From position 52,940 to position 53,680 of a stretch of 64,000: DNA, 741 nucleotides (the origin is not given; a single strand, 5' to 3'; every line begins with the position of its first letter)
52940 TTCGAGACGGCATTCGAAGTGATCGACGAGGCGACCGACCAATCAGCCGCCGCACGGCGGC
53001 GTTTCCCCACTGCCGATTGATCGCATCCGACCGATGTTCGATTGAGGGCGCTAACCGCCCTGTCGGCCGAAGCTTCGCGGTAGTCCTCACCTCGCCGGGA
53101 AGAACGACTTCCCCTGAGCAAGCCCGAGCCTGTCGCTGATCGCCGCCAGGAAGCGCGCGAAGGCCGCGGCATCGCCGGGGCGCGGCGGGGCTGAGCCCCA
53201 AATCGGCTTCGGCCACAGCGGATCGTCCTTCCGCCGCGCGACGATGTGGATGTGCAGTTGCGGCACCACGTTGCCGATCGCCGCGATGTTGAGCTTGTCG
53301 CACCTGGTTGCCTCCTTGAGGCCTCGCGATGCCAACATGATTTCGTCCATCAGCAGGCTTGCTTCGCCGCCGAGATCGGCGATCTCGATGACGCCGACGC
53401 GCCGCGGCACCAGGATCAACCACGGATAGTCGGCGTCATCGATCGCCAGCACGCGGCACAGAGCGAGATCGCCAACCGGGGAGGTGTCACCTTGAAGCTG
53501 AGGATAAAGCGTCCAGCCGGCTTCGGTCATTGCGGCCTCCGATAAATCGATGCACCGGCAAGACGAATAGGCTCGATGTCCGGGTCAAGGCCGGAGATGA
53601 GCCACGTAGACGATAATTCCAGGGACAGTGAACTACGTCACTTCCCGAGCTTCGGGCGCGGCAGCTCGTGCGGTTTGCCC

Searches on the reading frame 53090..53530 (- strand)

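Call 18: search_protein_families(library=pfam, proteins=[window:53090-53530:-], max_evalue=0.001)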
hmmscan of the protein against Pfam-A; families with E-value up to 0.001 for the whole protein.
window:53090-53530:- (147 aa): 1 family
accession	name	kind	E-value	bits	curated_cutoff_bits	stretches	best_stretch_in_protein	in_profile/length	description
PF01230.28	HIT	-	9.4e-11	42.7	21.5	1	16-101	6-97/98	HIT domain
